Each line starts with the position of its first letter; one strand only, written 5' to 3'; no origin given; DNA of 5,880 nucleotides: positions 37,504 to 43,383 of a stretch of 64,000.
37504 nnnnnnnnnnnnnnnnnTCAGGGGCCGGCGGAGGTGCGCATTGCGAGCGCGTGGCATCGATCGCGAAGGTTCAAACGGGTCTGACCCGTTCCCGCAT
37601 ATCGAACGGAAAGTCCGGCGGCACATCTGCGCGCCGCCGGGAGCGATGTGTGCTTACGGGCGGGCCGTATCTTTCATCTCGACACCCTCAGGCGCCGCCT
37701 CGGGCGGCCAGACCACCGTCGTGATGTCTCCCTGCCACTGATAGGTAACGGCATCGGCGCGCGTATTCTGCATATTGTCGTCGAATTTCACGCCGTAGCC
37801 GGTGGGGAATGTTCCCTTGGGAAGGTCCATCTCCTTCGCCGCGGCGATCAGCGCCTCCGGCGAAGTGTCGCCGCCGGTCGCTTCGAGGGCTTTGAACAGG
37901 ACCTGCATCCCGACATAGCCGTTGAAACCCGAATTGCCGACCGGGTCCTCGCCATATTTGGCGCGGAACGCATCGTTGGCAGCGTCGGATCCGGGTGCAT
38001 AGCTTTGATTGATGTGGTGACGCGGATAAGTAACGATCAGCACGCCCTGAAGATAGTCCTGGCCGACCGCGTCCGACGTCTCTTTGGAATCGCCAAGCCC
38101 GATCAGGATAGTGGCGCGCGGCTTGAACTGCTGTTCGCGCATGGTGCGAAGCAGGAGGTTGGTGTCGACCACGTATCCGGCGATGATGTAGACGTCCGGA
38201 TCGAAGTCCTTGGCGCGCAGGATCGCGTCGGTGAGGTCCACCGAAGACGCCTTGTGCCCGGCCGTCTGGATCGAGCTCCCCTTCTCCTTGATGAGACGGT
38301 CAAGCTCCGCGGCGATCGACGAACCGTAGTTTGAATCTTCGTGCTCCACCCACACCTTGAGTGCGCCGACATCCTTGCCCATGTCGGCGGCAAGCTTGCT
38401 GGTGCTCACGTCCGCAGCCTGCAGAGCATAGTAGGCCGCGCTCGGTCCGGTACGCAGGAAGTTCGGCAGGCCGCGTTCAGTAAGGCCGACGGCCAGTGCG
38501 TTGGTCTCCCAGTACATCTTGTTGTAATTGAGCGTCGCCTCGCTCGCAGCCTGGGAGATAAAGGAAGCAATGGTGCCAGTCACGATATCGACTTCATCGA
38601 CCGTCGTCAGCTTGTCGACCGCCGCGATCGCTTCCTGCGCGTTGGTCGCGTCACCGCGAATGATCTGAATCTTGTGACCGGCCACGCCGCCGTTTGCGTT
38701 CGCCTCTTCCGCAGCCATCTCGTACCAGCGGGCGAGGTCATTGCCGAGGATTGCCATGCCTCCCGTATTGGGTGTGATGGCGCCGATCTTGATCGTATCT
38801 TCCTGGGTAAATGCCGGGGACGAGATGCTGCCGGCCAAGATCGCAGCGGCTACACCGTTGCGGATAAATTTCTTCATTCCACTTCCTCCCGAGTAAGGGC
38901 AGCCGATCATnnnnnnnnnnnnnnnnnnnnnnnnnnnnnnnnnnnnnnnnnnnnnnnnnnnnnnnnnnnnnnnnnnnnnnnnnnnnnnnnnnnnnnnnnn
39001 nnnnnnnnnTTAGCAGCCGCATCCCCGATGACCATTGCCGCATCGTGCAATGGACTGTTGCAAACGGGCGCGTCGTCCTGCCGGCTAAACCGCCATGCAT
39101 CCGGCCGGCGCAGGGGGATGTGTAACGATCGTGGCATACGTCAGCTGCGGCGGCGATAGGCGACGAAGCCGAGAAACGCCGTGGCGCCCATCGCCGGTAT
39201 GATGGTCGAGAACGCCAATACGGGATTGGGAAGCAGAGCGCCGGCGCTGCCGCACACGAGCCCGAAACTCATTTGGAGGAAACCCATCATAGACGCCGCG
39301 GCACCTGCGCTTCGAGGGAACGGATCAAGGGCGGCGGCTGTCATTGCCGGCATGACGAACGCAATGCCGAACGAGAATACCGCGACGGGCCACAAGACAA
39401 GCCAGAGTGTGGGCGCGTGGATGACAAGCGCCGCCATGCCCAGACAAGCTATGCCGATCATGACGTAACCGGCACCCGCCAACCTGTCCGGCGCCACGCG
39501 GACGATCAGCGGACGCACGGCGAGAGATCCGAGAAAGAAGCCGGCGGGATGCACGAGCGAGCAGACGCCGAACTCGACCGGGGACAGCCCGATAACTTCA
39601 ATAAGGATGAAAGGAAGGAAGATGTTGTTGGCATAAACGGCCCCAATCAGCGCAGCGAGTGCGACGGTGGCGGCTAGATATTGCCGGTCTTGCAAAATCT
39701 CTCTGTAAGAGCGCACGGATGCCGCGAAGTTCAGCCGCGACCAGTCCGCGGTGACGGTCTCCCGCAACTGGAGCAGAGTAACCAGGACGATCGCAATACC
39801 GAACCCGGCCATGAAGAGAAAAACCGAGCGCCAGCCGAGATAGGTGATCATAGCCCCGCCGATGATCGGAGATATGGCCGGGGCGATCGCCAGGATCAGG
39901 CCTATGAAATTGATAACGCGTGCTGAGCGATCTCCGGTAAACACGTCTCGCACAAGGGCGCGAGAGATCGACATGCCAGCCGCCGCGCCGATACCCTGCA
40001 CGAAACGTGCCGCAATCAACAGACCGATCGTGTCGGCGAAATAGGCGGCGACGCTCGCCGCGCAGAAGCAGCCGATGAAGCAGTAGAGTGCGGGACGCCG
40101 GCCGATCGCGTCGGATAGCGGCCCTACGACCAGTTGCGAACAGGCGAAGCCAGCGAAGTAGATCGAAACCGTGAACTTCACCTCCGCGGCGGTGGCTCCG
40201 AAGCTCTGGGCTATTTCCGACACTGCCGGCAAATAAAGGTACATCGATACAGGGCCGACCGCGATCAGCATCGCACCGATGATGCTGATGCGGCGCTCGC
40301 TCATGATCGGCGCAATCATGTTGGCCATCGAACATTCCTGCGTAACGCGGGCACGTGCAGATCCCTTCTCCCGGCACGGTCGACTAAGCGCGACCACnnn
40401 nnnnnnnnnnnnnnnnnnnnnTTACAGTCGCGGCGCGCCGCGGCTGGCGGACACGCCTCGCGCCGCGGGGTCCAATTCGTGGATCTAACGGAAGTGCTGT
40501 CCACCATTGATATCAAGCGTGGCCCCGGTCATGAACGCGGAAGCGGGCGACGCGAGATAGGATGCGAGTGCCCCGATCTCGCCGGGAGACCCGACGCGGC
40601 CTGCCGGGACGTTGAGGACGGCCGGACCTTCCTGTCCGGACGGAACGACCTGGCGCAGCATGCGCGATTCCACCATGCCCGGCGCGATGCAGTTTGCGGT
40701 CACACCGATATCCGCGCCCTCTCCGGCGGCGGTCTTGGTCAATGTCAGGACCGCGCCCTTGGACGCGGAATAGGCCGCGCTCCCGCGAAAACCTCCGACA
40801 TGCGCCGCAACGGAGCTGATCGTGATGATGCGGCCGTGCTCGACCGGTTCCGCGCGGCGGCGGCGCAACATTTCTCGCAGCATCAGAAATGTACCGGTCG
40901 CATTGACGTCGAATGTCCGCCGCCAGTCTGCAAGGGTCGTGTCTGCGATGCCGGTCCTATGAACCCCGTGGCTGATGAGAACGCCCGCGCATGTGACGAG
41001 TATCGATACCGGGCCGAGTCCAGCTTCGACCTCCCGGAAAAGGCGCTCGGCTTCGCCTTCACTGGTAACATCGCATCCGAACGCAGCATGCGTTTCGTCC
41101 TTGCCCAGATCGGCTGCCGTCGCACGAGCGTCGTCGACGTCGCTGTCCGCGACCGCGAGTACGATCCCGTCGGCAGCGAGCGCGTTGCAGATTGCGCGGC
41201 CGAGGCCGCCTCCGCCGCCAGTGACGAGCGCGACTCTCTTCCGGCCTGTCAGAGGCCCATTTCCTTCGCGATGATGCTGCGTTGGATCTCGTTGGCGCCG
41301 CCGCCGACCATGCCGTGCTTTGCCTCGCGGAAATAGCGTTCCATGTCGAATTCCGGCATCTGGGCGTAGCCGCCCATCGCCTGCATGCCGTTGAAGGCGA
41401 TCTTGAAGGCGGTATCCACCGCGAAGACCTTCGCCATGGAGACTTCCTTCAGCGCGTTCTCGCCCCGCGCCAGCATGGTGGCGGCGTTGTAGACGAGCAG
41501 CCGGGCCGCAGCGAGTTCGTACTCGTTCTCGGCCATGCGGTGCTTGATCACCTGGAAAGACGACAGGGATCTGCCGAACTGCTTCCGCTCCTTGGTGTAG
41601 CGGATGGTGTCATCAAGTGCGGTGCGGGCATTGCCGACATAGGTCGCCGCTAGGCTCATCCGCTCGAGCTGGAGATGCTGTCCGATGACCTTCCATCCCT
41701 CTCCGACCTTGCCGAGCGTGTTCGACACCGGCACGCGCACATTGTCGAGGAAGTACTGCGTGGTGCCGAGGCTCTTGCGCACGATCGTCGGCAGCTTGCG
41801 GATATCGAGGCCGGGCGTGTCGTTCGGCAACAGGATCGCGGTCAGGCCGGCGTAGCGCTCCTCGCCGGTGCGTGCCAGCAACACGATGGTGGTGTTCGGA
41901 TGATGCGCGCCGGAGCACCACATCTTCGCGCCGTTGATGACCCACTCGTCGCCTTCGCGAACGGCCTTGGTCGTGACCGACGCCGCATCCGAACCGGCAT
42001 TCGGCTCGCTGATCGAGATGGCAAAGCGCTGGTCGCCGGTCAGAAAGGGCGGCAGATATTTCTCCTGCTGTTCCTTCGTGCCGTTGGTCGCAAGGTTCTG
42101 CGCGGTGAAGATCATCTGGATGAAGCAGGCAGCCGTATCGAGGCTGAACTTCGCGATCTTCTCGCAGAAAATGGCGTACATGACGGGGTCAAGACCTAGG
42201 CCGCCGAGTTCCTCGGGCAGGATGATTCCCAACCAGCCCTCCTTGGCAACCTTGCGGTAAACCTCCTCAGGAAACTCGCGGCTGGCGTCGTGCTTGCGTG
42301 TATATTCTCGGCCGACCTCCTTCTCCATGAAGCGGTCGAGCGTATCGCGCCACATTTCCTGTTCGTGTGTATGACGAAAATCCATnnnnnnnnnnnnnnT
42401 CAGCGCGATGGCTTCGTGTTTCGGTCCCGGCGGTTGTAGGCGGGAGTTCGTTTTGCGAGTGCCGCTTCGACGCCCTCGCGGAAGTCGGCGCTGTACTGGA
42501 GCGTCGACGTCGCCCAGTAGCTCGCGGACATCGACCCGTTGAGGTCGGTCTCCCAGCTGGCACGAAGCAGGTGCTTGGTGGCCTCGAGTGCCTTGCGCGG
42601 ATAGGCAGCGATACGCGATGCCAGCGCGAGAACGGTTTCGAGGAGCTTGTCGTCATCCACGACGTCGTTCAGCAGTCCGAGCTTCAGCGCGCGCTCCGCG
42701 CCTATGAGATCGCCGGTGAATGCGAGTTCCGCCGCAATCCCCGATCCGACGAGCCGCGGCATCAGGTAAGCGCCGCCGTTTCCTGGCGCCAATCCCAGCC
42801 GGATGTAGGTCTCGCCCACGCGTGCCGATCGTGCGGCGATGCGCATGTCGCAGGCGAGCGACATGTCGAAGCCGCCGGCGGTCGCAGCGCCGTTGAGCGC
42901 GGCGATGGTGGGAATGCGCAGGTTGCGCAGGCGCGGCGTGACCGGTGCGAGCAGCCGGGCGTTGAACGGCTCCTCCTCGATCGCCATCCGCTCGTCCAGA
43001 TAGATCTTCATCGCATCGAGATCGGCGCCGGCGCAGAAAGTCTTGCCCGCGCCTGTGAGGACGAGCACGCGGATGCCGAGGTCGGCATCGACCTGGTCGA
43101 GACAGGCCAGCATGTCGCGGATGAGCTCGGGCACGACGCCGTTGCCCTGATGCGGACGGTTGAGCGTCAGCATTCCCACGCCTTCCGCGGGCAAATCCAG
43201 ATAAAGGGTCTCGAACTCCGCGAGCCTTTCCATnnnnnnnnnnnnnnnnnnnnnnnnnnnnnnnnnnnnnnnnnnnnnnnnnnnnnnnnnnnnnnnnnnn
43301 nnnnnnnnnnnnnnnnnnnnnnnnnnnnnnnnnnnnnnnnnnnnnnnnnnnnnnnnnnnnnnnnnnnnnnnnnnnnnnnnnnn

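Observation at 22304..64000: Forty-kb accessory catabolic island whose enzyme set suggests cyclic enone/ketone (terpenoid-like) degradation: enone reduction, Baeyer-Villiger oxygenation, lactone hydrolysis, CoA activation and branched-chain beta-oxidation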

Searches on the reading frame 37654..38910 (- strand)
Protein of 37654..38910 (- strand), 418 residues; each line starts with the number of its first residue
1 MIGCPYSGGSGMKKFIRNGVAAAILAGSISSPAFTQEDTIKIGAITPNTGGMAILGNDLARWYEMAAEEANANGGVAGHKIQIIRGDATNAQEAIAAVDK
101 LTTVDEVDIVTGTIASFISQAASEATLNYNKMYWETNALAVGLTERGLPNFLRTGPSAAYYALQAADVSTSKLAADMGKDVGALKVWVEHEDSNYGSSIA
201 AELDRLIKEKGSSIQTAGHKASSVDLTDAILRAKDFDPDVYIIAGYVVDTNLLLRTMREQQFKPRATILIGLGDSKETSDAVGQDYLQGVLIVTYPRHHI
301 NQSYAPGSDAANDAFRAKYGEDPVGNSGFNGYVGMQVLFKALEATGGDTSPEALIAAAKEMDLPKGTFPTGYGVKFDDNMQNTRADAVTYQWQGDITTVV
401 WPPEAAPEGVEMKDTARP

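Call 6: search_protein_families(library=pfam, proteins=[window:37654-38910:-])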
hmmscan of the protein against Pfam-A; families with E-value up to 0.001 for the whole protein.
window:37654-38910:- (418 aa): 3 families
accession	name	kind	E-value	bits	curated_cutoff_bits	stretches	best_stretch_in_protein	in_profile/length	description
PF13458.12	Peripla_BP_6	-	2.3e-43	149.6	31.7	1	39-392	1-338/343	Periplasmic binding protein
PF13433.12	Peripla_BP_5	-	8.9e-15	55.1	27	1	40-378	1-322/363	Periplasmic binding protein domain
PF01094.35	ANF_receptor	-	2.2e-08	34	25.4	1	64-394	7-352/353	Receptor family ligand binding region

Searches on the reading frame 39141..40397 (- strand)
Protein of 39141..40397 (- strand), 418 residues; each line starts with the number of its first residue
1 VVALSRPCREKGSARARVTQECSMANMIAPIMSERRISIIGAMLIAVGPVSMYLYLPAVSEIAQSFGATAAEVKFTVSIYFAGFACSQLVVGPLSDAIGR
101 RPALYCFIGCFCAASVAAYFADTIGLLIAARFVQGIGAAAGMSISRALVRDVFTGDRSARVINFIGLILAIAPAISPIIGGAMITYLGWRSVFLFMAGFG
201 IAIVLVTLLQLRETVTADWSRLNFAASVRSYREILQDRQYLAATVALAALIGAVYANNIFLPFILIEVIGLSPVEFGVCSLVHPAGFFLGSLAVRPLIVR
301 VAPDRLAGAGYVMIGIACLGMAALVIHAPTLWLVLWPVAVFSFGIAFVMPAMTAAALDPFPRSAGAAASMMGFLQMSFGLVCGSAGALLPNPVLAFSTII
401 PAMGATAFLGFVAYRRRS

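Call 6: search_protein_families(library=pfam, proteins=[window:39141-40397:-])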
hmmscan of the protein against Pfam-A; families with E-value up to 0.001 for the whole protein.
window:39141-40397:- (418 aa): 2 families
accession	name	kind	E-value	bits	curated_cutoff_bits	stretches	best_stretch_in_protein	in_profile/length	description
PF07690.21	MFS_1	-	2.8e-44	151.9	33.4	1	47-380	7-341/347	Major Facilitator Superfamily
PF00083.30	Sugar_tr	-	7.5e-08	32.1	22.3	1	52-214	31-194/452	Sugar (and other) transporter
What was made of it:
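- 39141..40397 (-): MFS transporter; direction of transport unknown. Pfam MFS_1, E = 3e-44 (call 6).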

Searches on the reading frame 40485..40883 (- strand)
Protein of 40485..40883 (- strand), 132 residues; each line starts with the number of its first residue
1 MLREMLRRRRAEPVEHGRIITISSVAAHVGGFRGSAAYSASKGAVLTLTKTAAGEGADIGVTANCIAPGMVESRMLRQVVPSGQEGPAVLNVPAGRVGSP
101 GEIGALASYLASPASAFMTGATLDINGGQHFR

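Call 6: search_protein_families(library=pfam, proteins=[window:40485-40883:-])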
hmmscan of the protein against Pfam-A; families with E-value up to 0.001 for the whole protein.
window:40485-40883:- (132 aa): 2 families
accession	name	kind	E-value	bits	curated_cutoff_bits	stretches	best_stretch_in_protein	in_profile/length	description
PF13561.12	adh_short_C2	-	3e-25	89.6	27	1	15-130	121-236/236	Enoyl-(Acyl carrier protein) reductase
PF00106.31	adh_short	-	1.7e-16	60.7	26.6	1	15-79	127-190/195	short chain dehydrogenase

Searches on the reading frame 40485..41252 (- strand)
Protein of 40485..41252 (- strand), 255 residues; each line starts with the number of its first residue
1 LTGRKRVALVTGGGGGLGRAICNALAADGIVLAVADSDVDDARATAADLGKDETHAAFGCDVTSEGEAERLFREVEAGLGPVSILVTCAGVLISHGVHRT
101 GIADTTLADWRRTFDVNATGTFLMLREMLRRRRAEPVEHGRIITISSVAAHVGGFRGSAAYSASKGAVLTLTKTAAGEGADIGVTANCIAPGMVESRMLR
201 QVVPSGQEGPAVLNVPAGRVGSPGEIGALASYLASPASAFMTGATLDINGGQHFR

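Call 18: search_protein_families(library=ncbifam, proteins=[window:40485-41252:-], max_evalue=0.00001)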
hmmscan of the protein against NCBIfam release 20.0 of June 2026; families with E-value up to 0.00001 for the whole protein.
window:40485-41252:- (255 aa): 204 families (the best 25 are shown)
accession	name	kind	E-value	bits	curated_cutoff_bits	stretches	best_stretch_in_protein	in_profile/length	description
NF004198.0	PRK05653.1-3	equivalog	7.9e-54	182.7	296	1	5-253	7-247/248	3-oxoacyl-ACP reductase FabG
NF009466.0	PRK12826.1-2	subfamily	1.3e-53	182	222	1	5-253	3-245/248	3-oxoacyl-ACP reductase FabG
TIGR01829.1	AcAcCoA_reduct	subfamily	2.2e-49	168.3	302.1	1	6-254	1-242/242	acetoacetyl-CoA reductase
NF009464.0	PRK12824.1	subfamily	2.4e-48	165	269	1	5-253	2-243/245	3-oxoacyl-ACP reductase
NF005559.1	PRK07231.1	subfamily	5.6e-48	163.6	215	1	5-252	4-247/249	glucose 1-dehydrogenase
TIGR01830.1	3oxo_ACP_reduc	equivalog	4.7e-47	160.7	297.75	1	8-251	1-237/239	3-oxoacyl-[acyl-carrier-protein] reductase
NF004791.0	PRK06138.1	equivalog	9.8e-47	159.4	312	1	5-252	5-249/252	SDR family oxidoreductase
NF005067.0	PRK06484.1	equivalog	1.7e-46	158.8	713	1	3-252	7-251/524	short chain dehydrogenase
NF006070.0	PRK08213.1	subfamily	3.1e-46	158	279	1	6-253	13-257/259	gluconate 5-dehydrogenase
NF005309.0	PRK06841.1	subfamily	9.1e-44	149.9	286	1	5-252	15-252/255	GolD/DthD family dehydrogenase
NF004200.0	PRK05653.1-5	equivalog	2.2e-43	148.5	273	1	6-251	3-240/242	3-oxoacyl-ACP reductase FabG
NF047923.1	pyridox_DH_SDR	equivalog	2.3e-42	145.2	325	1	5-252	3-240/243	pyridoxal 4-dehydrogenase, SDR-type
NF006072.0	PRK08217.1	subfamily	9.7e-42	143.5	298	1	5-251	5-250/253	3-ketoacyl-(acyl-carrier-protein) reductase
NF004818.0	PRK06172.1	equivalog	5.7e-41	140.5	336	1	5-252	7-250/253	SDR family oxidoreductase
TIGR02415.1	23BDH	subfamily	7e-41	140.3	304.35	1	6-255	1-254/254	acetoin reductase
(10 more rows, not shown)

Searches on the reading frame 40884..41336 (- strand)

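Call 8: search_protein_families(library=pfam, proteins=[window:40884-41336:-])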
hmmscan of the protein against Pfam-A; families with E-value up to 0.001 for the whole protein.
window:40884-41336:- (151 aa): 5 families
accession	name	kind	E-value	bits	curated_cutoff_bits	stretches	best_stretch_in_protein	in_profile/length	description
PF00106.31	adh_short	-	2.5e-23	83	26.6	1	34-150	1-113/195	short chain dehydrogenase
PF13561.12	adh_short_C2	-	1.8e-17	64.1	27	1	44-150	7-109/236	Enoyl-(Acyl carrier protein) reductase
PF08659.16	KR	-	1e-08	35.8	22.6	1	36-149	3-116/180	KR domain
PF01370.27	Epimerase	-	0.00013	21.9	20.9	1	36-104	1-64/240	NAD dependent epimerase/dehydratase family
PF01073.25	3Beta_HSD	-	0.0005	19.6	22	1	37-105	1-69/280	3-beta hydroxysteroid dehydrogenase/isomerase family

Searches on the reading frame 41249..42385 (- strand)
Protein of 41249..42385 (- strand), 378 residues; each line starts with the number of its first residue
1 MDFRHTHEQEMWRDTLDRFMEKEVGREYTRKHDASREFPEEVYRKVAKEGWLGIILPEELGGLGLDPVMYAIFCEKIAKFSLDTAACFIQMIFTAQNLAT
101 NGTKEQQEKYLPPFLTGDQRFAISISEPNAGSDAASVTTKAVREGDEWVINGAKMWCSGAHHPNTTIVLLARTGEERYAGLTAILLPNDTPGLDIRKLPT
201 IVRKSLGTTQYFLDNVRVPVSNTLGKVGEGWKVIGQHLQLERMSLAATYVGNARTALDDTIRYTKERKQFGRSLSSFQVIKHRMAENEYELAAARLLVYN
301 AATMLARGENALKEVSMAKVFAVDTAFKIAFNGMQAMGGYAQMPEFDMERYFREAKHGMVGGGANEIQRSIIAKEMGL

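Call 6: search_protein_families(library=pfam, proteins=[window:41249-42385:-])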
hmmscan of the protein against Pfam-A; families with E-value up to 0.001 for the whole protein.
window:41249-42385:- (378 aa): 4 families
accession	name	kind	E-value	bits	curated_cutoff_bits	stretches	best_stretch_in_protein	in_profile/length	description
PF00441.29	Acyl-CoA_dh_1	-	4.2e-42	144.3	22.4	1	228-376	1-149/150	Acyl-CoA dehydrogenase, C-terminal domain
PF02771.21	Acyl-CoA_dh_N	-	1.4e-28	99.9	22.9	1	6-118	1-113/113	Acyl-CoA dehydrogenase, N-terminal domain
PF08028.16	Acyl-CoA_dh_2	-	3e-20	73.3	22.7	1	245-356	3-124/134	Acyl-CoA dehydrogenase, C-terminal domain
PF02770.24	Acyl-CoA_dh_M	-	1.9e-19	70.1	33.3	1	122-216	1-97/97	Acyl-CoA dehydrogenase, middle domain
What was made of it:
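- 41249..42385 (-): ACAD, an acyl-CoA dehydrogenase. All four Pfam ACAD domains (call 6).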

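Call 18: search_protein_families(library=ncbifam, proteins=[window:41249-42385:-], max_evalue=0.00001)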
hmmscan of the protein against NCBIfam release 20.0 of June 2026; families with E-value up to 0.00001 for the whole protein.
window:41249-42385:- (378 aa): 22 families
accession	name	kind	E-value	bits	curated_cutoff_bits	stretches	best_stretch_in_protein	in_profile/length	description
NF042972.1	AcrlCoAredClosAcrC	equivalog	1.1e-83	281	640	1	1-375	1-375/378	acryloyl-CoA reductase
NF045552.1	GlutCoADH_Des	equivalog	1.5e-68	231.7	470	1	1-374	1-377/387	glutaryl-CoA dehydrogenase Acd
NF043006.1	CyhCrbnylCoADH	equivalog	2.3e-66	224.3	650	1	6-376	5-375/380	cyclohexane-1-carbonyl-CoA dehydrogenase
NF045652.1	ProlPCPDhRedW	equivalog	7.8e-64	215.8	650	1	8-378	3-375/376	L-prolyl-[peptidyl-carrier protein] dehydrogenase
NF008997.0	PRK12341.1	equivalog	8e-63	212.8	537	1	1-372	1-372/382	acyl-CoA dehydrogenase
NF053553.1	prodigi_MBC_PigA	equivalog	1.5e-58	198.7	500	1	1-378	1-381/381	prodigiosin MBC biosynthesis dehydrogenase PigA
TIGR03207.1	cyc_hxne_CoA_dh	equivalog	1.4e-57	195.2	575.35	1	9-375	5-370/372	cyclohexanecarboxyl-CoA dehydrogenase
NF058590.1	AcCoDHFadEBacil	equivalog_domain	3.9e-56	190.8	600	1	5-374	21-408/586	acyl-CoA dehydrogenase FadE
NF042439.1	SulpropCoADesulf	equivalog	7.9e-56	189.4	600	1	26-375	13-369/379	3-sulfinopropanoyl-CoA desulfinase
NF002885.1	PRK03354.1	equivalog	5.3e-54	183.7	540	1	1-373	1-370/378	crotonobetainyl-CoA dehydrogenase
NF052270.1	Staph_DH_FadE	equivalog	1.6e-39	135.8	600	1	16-376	32-393/400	acyl-CoA dehydrogenase FadE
TIGR03204.1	pimC_large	equivalog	1.5e-33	116.2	623.85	1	4-296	3-296/395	pimeloyl-CoA dehydrogenase large subunit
TIGR03203.1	pimD_small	equivalog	5.4e-33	114.6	652.7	1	2-353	1-353/378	pimeloyl-CoA dehydrogenase small subunit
NF007000.1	PRK09463.1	subfamily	2.8e-31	108.6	600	1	34-372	70-430/726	acyl-CoA dehydrogenase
NF049984.1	Rv1679_FadE16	equivalog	1.3e-29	103.6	600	1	23-360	10-349/371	Rv1679 family acyl-CoA dehydrogenase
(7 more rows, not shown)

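Call 25: find_encoding_contigs(protein=window:41249-42385:-, flank=10000, max_places=5)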
Protein window:41249-42385:- (378 aa): 7 contigs read that carry it; 5 places shown.
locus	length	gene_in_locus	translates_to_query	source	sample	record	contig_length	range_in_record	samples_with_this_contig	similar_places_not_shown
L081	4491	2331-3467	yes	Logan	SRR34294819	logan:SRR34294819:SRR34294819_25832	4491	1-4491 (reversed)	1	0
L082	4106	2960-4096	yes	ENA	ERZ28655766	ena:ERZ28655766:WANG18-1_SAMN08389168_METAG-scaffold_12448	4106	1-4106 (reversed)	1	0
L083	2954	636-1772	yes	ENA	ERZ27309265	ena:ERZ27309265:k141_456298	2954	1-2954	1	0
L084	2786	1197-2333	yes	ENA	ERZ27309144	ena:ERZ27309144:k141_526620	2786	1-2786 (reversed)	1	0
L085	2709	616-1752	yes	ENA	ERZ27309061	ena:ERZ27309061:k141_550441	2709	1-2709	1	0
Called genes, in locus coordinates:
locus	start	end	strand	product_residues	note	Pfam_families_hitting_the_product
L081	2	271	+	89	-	?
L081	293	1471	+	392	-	PF00108:Thiolase_N, PF00109:ketoacyl-synt (weak), PF08545:ACP_syn_III (faint), PF02803:Thiolase_C, PF22691:Thiolase_C_1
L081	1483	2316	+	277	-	PF00378:ECH_1, PF16113:ECH_2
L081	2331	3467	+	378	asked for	PF02771:Acyl-CoA_dh_N, PF02770:Acyl-CoA_dh_M, PF00441:Acyl-CoA_dh_1, PF08028:Acyl-CoA_dh_2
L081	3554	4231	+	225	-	PF00106:adh_short, PF08659:KR (weak), PF13561:adh_short_C2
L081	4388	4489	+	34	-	?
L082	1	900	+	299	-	?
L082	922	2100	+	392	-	PF00108:Thiolase_N, PF00109:ketoacyl-synt (weak), PF08545:ACP_syn_III (faint), PF02803:Thiolase_C, PF22691:Thiolase_C_1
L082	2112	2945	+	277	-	PF00378:ECH_1, PF16113:ECH_2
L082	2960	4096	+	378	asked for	PF02771:Acyl-CoA_dh_N, PF02770:Acyl-CoA_dh_M, PF00441:Acyl-CoA_dh_1, PF08028:Acyl-CoA_dh_2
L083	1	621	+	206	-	?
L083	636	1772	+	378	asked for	PF02771:Acyl-CoA_dh_N, PF02770:Acyl-CoA_dh_M, PF00441:Acyl-CoA_dh_1, PF08028:Acyl-CoA_dh_2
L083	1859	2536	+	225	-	PF00106:adh_short, PF08659:KR (weak), PF13561:adh_short_C2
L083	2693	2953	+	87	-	?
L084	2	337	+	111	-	?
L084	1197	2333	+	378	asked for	PF02771:Acyl-CoA_dh_N, PF02770:Acyl-CoA_dh_M, PF00441:Acyl-CoA_dh_1, PF08028:Acyl-CoA_dh_2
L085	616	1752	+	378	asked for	PF02771:Acyl-CoA_dh_N, PF02770:Acyl-CoA_dh_M, PF00441:Acyl-CoA_dh_1, PF08028:Acyl-CoA_dh_2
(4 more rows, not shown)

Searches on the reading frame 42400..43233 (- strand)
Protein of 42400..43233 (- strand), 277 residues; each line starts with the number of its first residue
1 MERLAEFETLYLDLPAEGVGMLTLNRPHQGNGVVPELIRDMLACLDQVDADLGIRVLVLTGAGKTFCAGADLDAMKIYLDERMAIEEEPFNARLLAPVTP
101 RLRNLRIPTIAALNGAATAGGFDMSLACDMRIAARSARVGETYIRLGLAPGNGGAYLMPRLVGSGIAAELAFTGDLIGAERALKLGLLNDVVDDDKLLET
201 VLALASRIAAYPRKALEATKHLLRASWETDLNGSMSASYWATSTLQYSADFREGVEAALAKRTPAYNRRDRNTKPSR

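Call 68: search_solved_structures(query=window:42400-43233:-, max_evalue=1e-20)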
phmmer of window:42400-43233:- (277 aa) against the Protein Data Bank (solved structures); distinct sequences matched with E-value up to 1e-20: 120 (the best 60 are shown).
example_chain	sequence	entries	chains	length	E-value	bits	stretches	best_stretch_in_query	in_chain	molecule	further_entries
2ej5_A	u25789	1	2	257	1.3e-42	149.4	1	8-266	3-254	Enoyl-CoA hydratase subunit II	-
4fzw_C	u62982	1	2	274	6.7e-41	143.8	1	16-267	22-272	1,2-epoxyphenylacetyl-CoA isomerase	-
3kqf_A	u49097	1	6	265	3.1e-39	138.4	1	6-267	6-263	Enoyl-CoA hydratase/isomerase family protein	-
5ylo_A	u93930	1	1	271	5.8e-39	137.5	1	17-269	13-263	Probable enoyl-CoA hydratase/isomerase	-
5zai_A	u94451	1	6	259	3.8e-38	134.8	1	6-267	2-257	3-hydroxypropionyl-coenzyme A dehydratase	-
7mcm_A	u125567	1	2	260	1.7e-37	132.6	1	20-236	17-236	Enoyl-CoA hydratase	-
5e0n_X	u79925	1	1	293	2.3e-37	132.2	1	10-267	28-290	Enoyl-CoA hydratase/isomerase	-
6sla_AAA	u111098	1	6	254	2.5e-37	132.1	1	16-267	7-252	Enoyl-CoA hydratase/carnithine racemase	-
6slb_AAA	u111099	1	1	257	3.5e-37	131.6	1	16-267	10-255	Enoyl-CoA hydratase/carnithine racemase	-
5z7r_A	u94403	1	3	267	3.8e-37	131.5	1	17-262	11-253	Short-chain-enoyl-CoA hydratase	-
3hrx_A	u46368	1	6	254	3.8e-37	131.5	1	16-267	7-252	Probable enoyl-CoA hydratase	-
6sl9_AAA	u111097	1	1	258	4e-37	131.4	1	16-267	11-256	Enoyl-CoA hydratase/carnithine racemase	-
4fzw_A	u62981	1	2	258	6.3e-36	127.5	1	19-267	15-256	2,3-dehydroadipyl-CoA hydratase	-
3moy_A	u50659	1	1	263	2.7e-35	125.4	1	6-268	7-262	Probable enoyl-CoA hydratase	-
2pbp_A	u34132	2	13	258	4e-35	124.9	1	18-267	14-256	Enoyl-CoA hydratase subunit I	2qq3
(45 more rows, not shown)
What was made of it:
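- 42400..43233 (-): ECH, a crotonase of 277 aa. A generic crotonase by PDB comparison (call 68).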
